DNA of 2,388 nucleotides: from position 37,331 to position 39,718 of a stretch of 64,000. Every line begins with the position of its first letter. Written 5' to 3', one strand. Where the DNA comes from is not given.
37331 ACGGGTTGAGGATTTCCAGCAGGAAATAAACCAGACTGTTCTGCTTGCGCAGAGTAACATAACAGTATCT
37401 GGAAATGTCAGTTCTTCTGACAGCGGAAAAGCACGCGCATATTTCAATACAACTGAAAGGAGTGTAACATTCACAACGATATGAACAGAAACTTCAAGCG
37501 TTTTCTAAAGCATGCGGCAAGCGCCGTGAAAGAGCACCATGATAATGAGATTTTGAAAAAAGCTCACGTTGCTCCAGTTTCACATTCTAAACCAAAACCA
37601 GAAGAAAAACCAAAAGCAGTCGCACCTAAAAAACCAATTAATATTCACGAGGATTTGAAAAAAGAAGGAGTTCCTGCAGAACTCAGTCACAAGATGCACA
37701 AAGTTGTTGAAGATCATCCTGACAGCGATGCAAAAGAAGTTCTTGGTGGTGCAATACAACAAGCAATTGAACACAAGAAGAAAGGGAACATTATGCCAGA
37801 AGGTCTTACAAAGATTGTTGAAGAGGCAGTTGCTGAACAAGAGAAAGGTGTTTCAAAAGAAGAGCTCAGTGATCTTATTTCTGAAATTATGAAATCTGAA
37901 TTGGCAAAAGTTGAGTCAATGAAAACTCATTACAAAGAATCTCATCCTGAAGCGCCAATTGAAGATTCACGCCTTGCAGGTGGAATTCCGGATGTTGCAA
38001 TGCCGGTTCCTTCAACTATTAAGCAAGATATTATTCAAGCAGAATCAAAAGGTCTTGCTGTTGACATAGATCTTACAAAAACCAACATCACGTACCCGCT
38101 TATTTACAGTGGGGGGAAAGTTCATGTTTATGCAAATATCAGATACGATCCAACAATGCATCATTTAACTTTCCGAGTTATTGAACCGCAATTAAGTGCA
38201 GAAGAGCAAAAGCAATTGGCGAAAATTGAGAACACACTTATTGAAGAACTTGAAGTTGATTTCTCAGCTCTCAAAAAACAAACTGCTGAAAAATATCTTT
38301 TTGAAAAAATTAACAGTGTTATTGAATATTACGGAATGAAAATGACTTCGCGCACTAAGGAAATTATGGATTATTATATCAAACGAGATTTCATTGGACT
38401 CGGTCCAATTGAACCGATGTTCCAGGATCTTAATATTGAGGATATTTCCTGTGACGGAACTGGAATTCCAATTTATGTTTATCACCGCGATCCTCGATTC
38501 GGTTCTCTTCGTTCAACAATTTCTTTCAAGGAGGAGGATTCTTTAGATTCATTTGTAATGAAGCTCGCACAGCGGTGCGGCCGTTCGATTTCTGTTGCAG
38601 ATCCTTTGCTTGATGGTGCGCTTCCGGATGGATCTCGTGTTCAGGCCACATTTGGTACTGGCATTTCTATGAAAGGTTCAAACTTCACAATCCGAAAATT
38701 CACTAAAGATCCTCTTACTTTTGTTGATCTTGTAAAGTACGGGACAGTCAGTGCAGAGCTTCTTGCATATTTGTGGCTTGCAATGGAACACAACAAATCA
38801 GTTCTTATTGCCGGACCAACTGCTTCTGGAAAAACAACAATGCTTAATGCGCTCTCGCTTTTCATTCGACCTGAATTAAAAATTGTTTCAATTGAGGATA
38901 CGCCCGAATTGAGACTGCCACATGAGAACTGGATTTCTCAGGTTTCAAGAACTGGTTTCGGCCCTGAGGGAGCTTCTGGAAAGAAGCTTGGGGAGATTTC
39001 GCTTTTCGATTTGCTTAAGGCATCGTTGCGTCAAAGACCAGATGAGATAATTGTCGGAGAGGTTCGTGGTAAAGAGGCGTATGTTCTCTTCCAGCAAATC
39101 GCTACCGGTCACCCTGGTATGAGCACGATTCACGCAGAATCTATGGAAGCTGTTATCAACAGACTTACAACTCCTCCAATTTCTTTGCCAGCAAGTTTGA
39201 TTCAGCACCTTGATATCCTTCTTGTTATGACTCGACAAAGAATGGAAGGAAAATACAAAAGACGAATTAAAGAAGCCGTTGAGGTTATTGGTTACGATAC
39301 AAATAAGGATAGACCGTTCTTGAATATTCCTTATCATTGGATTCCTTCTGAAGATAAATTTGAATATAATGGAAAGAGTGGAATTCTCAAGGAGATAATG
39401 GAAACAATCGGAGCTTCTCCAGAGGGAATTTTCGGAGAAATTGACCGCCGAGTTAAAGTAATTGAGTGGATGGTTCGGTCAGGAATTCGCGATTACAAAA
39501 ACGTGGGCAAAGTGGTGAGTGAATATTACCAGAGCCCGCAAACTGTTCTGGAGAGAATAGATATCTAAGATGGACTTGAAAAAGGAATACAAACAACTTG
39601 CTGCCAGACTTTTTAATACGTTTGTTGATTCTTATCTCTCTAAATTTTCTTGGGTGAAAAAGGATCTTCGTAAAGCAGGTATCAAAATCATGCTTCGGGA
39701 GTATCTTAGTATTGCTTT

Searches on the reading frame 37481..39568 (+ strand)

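Call 59: search_protein_families(library=pfam, max_evalue=0.001, proteins=[window:37481-39568:+])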
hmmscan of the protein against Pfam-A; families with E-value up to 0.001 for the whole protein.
window:37481-39568:+ (695 aa): 1 family
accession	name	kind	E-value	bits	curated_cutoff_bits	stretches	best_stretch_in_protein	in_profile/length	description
PF00437.27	T2SSE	-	3.7e-35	121.7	24.9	1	346-564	37-257/370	Type II/IV secretion system protein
